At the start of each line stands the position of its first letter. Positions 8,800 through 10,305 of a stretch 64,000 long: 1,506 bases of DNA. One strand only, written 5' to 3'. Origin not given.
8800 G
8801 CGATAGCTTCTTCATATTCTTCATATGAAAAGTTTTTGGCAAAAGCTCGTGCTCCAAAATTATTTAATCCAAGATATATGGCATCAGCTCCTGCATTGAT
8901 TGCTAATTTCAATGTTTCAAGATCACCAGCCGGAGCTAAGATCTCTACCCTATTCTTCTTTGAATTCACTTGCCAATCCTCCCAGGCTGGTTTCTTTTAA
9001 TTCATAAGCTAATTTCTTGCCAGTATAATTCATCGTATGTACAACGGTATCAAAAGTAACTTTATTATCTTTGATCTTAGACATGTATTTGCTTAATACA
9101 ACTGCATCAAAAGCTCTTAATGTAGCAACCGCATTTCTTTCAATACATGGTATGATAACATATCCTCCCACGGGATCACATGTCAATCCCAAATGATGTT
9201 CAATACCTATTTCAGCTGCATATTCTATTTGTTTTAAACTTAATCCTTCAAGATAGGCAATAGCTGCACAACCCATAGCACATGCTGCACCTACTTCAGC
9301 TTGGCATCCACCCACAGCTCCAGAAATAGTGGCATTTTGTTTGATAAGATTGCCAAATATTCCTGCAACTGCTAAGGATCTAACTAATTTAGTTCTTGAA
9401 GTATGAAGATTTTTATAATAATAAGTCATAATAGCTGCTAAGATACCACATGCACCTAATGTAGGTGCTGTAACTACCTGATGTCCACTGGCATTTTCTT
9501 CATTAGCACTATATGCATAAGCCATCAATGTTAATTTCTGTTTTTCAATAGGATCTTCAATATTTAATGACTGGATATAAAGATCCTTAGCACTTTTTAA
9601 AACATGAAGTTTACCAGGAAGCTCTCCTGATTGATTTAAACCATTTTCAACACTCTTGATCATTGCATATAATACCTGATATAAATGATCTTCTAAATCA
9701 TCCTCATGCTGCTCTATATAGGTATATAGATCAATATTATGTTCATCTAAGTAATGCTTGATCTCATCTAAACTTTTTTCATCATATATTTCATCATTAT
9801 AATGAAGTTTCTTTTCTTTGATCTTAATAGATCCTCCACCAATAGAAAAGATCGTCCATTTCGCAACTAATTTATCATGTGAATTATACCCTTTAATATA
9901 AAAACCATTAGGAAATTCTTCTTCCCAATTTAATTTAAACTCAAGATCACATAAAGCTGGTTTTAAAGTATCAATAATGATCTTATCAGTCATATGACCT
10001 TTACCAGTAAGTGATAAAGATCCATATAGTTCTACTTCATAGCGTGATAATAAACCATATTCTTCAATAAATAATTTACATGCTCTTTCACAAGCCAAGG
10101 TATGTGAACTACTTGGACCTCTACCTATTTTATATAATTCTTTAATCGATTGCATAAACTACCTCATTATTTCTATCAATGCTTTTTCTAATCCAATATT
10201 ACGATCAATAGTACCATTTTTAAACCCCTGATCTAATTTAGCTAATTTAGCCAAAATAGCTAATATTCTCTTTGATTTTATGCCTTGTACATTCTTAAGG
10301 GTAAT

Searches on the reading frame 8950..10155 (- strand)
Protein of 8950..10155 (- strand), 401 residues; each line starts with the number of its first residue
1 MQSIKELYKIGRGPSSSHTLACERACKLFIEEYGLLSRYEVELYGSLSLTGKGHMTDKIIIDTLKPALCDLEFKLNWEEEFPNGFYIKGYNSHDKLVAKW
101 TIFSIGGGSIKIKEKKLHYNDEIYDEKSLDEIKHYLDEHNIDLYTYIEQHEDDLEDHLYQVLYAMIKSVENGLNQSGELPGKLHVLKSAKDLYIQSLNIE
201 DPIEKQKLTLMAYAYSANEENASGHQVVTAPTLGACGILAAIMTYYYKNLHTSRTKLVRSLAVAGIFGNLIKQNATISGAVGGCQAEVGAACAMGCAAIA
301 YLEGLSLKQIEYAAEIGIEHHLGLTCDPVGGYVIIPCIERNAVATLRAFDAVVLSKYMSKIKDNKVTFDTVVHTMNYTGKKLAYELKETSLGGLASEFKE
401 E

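Call 45: find_encoding_contigs(protein=window:8950-10155:-, flank=10000, max_places=1)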
Protein window:8950-10155:- (401 aa): 23 contigs read that carry it; 1 place shown.
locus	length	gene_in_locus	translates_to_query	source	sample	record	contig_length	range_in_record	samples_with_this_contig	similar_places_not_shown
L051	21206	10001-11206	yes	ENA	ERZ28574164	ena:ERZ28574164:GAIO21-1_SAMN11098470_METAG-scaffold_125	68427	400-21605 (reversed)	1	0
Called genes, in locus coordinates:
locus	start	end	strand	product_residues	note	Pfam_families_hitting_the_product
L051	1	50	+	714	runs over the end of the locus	PF23139:OB_YrrC, PF14490:HHH_RecD2, PF01443:Viral_helicase1, PF13086:AAA_11 (weak), PF13245:AAA_19, PF13604:AAA_30, PF18335:SH3_13, PF13538:UvrD_C_2, +2 more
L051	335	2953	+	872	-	PF01411:tRNA-synt_2c, PF07973:tRNA_SAD, PF02272:DHHA1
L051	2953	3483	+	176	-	PF01812:5-FTHF_cyc-lig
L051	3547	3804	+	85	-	PF06135:IreB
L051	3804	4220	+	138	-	PF03652:RuvX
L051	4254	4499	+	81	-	PF06949:DUF1292 (weak)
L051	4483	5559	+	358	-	PF02618:YceG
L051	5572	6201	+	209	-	PF00485:PRK, PF06414:Zeta_toxin (weak), PF13238:AAA_18 (weak)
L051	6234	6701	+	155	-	PF03449:GreA_GreB_N, PF01272:GreA_GreB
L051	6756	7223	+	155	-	PF12836:HHH_3, PF14520:HHH_5 (faint), PF00633:HHH (weak)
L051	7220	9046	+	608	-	PF00753:Lactamase_B, PF19583:ODP (weak)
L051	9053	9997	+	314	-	PF06144:DNA_pol3_delta, PF27254:HP_1247_M (weak), PF21694:DNA_pol3_delta_C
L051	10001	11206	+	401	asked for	PF03315:SDH_beta, PF03313:SDH_alpha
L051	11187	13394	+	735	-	PF01136:Peptidase_U32, PF12392:DUF3656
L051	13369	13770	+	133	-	PF01741:MscL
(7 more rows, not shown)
